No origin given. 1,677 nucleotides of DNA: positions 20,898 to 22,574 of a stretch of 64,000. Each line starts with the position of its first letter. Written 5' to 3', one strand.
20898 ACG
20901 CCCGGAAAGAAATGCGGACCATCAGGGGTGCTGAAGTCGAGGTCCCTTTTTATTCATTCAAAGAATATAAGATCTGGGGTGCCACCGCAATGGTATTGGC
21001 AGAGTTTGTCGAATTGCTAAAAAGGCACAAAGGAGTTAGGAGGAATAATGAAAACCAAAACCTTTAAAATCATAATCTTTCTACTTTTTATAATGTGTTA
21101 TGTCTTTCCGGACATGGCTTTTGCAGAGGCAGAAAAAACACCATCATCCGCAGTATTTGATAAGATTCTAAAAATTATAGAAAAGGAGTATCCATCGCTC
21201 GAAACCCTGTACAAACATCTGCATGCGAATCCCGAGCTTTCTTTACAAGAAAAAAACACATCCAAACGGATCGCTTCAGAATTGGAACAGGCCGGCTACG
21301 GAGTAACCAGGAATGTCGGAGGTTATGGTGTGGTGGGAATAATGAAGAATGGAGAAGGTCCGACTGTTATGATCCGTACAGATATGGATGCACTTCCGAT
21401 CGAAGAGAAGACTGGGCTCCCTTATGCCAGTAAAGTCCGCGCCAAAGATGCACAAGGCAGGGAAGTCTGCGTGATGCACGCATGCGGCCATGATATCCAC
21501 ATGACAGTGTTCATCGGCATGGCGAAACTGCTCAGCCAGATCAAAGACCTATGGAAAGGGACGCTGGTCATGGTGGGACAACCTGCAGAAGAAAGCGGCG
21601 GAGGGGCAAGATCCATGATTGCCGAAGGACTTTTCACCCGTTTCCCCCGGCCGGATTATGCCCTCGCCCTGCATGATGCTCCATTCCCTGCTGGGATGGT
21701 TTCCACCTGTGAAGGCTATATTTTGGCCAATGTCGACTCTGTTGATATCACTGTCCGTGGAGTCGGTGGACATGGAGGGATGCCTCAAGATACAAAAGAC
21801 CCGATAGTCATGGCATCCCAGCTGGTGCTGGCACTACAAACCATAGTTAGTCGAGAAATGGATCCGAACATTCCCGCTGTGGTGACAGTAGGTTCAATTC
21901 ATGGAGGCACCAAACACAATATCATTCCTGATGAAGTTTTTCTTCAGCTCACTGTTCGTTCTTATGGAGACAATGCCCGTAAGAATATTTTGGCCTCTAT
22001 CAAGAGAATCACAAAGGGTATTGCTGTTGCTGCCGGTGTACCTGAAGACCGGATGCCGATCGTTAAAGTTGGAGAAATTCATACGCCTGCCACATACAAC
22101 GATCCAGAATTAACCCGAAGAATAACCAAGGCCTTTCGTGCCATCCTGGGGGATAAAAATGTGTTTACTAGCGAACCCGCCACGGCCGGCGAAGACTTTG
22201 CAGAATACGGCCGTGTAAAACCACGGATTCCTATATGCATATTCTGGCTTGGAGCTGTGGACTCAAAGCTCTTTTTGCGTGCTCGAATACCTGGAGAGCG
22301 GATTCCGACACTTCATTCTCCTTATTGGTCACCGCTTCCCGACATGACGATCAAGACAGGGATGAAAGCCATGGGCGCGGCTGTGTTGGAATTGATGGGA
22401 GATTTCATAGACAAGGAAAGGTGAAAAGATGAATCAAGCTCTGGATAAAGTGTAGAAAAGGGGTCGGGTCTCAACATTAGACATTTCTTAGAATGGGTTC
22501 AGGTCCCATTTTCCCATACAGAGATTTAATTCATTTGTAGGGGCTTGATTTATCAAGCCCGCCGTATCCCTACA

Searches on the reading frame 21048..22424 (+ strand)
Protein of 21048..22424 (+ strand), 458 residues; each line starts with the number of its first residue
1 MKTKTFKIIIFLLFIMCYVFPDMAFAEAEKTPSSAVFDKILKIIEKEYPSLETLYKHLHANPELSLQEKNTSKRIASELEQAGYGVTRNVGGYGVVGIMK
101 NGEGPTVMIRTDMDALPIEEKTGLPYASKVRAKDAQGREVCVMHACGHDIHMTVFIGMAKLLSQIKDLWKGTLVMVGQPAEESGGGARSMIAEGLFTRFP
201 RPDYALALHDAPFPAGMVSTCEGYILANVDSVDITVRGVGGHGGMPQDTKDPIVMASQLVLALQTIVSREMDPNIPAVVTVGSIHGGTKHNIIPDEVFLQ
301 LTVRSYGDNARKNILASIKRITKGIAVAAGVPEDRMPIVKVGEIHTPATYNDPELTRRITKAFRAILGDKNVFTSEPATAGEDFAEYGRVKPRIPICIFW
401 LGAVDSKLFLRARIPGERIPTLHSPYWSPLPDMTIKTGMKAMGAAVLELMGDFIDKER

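Call 13: search_protein_families(library=pfam, proteins=[window:21048-22424:+], max_evalue=0.01)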
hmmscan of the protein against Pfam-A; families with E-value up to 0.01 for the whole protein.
window:21048-22424:+ (458 aa): 2 families
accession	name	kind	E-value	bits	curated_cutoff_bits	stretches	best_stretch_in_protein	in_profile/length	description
PF01546.33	Peptidase_M20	-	3.4e-32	112.5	24.6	1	108-405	1-177/206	Peptidase family M20/M25/M40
PF07687.19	M20_dimer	-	2.6e-15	56.7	21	1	230-323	7-100/107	Peptidase dimerisation domain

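Call 28: find_encoding_contigs(protein=window:21048-22424:+, flank=10000, max_places=10)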
Protein window:21048-22424:+ (458 aa): 5 contigs read that carry it; 4 places shown.
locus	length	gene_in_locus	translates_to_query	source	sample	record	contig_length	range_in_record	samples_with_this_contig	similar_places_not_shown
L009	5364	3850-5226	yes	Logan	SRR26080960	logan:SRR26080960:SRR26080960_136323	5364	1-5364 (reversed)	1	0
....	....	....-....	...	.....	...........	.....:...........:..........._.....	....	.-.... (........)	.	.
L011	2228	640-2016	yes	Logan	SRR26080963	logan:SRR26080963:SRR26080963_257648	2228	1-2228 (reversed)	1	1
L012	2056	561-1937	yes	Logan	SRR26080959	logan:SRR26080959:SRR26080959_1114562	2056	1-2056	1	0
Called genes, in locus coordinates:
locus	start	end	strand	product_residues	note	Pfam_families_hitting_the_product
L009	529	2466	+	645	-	PF25174:Beta-prop_THOC3 (weak), PF26549:Tricorn_N, PF07676:PD40, PF26549:Tricorn_N, PF01738:DLH, PF02129:Peptidase_S15, PF20434:BD-FAE, PF00326:Peptidase_S9, +9 more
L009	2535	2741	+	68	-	PF12705:PDDEXK_1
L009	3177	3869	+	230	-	PF00293:NUDIX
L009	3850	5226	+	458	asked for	PF01546:Peptidase_M20, PF07687:M20_dimer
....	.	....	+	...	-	?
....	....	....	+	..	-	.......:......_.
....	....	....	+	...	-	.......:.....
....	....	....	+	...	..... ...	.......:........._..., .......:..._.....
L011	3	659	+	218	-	?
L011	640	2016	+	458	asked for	PF01546:Peptidase_M20, PF07687:M20_dimer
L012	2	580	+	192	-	?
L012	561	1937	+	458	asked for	PF01546:Peptidase_M20, PF07687:M20_dimer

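Call 39: find_related_loci(query=window:21048-22424:+, collection=metagenome_contigs, flank=10000)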
Query window:21048-22424:+ (458 aa) in metagenome_contigs; peptide patterns used: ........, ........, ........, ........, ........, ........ (x = any residue, [..] = any of these).
600 stretches matched a pattern (row limit reached: there are more); 596 encode a relative of the query (tblastn E <= 1e-3); the best 80 are kept; 80 distinct loci.
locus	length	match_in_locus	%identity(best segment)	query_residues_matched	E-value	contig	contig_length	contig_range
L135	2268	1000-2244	60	38-451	0e+0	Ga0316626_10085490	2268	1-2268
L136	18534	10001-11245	60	38-451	2e-170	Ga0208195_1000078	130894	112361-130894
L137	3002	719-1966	61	38-451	1e-178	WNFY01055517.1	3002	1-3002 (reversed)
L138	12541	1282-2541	59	34-451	1e-165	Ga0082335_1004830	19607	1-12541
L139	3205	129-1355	58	44-451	2e-172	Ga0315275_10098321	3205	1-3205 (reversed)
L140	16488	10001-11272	57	26-451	3e-163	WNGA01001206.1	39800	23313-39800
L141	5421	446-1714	57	30-451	2e-164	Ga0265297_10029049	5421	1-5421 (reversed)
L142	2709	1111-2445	56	1-451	8e-170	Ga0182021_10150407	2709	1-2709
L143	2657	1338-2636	57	4-439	6e-169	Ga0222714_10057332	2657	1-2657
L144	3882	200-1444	59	40-451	4e-164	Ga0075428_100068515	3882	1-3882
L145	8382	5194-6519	55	1-446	2e-158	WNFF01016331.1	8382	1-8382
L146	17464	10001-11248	58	44-450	7e-158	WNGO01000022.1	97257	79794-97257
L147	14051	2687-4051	54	15-457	9e-158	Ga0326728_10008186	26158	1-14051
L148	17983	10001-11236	59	44-446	1e-157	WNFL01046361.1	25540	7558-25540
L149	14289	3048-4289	57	38-450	2e-156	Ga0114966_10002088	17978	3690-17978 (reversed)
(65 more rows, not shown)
